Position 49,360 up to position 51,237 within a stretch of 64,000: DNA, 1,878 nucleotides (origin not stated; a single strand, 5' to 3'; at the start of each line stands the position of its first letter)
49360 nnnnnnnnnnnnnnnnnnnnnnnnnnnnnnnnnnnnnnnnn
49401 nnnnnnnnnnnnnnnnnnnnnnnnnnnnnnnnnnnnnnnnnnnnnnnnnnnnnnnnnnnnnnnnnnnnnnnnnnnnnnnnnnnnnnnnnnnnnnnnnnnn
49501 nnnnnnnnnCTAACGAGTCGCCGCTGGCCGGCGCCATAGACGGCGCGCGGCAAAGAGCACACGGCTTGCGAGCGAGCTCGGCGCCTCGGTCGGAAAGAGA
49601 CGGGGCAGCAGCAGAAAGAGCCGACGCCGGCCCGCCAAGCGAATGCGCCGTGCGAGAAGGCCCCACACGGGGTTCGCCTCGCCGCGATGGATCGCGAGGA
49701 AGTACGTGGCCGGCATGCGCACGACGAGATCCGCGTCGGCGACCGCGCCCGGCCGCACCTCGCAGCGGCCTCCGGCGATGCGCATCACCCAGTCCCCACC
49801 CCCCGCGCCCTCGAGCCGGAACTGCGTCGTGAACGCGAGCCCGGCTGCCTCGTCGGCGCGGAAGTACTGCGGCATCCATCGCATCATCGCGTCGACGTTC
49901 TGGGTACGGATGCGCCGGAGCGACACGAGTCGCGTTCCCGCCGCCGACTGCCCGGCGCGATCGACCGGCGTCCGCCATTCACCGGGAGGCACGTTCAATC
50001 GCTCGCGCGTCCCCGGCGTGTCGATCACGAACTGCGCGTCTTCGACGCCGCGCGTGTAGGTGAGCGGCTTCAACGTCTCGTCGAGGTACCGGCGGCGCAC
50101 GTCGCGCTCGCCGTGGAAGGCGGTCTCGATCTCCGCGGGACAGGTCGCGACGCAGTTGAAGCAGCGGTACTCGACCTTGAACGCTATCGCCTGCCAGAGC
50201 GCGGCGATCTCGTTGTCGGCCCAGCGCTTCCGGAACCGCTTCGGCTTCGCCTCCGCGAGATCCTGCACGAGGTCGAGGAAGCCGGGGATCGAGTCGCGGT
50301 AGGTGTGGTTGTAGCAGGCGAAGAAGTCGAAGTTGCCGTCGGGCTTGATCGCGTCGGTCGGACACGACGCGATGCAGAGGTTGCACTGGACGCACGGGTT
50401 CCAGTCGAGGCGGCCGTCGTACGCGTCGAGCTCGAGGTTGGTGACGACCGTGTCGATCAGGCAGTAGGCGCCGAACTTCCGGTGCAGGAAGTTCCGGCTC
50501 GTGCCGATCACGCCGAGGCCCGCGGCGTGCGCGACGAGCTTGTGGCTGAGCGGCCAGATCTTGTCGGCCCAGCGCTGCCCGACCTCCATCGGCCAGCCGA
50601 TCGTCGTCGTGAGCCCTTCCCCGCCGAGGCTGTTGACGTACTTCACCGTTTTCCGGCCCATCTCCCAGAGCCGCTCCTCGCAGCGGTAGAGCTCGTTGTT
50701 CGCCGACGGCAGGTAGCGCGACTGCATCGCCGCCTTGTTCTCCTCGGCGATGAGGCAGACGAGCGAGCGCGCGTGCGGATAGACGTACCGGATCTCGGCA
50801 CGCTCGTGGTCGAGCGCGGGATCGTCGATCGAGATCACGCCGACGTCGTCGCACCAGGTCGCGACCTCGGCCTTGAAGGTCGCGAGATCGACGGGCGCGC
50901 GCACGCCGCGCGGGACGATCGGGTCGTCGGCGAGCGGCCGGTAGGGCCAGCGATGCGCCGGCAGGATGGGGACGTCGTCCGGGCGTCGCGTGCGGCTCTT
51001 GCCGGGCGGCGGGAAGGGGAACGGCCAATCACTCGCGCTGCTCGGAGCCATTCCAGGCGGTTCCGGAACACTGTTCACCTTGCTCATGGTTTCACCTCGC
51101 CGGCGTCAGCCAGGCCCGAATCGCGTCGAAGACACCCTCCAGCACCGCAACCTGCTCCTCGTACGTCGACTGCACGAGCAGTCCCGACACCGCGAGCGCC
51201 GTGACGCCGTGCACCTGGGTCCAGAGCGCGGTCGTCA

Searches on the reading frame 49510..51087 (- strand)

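Call 6: search_protein_families(library=pfam, proteins=[window:49510-51087:-], max_evalue=0.01)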
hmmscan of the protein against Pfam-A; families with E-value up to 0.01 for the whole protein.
window:49510-51087:- (525 aa): 9 families
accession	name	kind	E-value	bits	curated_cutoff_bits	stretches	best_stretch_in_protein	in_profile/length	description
PF13187.11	Fer4_9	-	2.8e-06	27.7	27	0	232-247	2-17/52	4Fe-4S dicluster domain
PF13237.11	Fer4_10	-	6.3e-06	26.5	25.5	1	228-246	5-25/53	4Fe-4S dicluster domain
PF02036.22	SCP2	-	1.2e-05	26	21.3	1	412-490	14-92/101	SCP-2 sterol transfer family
PF13484.11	Fer4_16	-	3e-05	25.1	30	1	232-318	2-65/66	4Fe-4S double cluster binding domain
PF12838.12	Fer4_7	-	4e-05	24.4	27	1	232-252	2-22/52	4Fe-4S dicluster domain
PF00037.32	Fer4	-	7.1e-05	22.9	21.1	1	228-248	4-24/24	4Fe-4S binding domain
PF14697.11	Fer4_21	-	0.00019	21.9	35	1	231-247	40-57/59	4Fe-4S dicluster domain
PF13534.11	Fer4_17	-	0.00033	21.6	22.2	0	224-245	38-59/61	4Fe-4S dicluster domain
PF12837.12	Fer4_6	-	0.0018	18.6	25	1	230-247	7-24/24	4Fe-4S binding domain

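Call 7: search_protein_families(library=ncbifam, proteins=[window:49510-51087:-], max_evalue=0.01)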
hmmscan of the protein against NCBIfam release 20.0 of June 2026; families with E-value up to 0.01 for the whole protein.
window:49510-51087:- (525 aa): 11 families
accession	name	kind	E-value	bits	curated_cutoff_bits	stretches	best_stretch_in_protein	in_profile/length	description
TIGR00276.1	TIGR00276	equivalog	4.9e-14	52.1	200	1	179-258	130-207/337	tRNA epoxyqueuosine(34) reductase QueG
TIGR02486.1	RDH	subfamily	3.8e-05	23.7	160.35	1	130-319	113-279/314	reductive dehalogenase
TIGR01971.1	NuoI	subfamily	0.00053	19.6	113.05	1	226-256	77-107/121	NADH-quinone oxidoreductase, chain I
NF045490.1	FdxA_Protbact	equivalog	0.00055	20.1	135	1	229-254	37-62/104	ferredoxin FdxA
NF004537.0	PRK05888.1-3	equivalog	0.00087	18.8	163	0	228-251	59-89/204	NADH-quinone oxidoreductase subunit NuoI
NF058577.1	FdxA_fam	equivalog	0.0025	17.9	65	1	231-249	8-26/52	4Fe-4S ferredoxin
NF038196.1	ferrodoxin_EFR1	subfamily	0.0034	17.4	75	0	224-248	205-230/242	EFR1 family ferrodoxin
NF004540.0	PRK05888.2-1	equivalog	0.0034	17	215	0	221-255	79-111/139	NADH-quinone oxidoreductase subunit NuoI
NF006221.0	PRK08348.1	subfamily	0.0051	16.5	124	0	231-267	76-111/136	NADH-plastoquinone oxidoreductase subunit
NF040684.1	PorD_Arch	equivalog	0.0069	16.5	120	0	227-255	29-57/85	pyruvate synthase subunit PorD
NF045874.1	Vhu_polyferre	exception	0.0092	14.7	600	0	231-248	129-146/381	F420-non-reducing hydrogenase associated-polyferredoxin VhuB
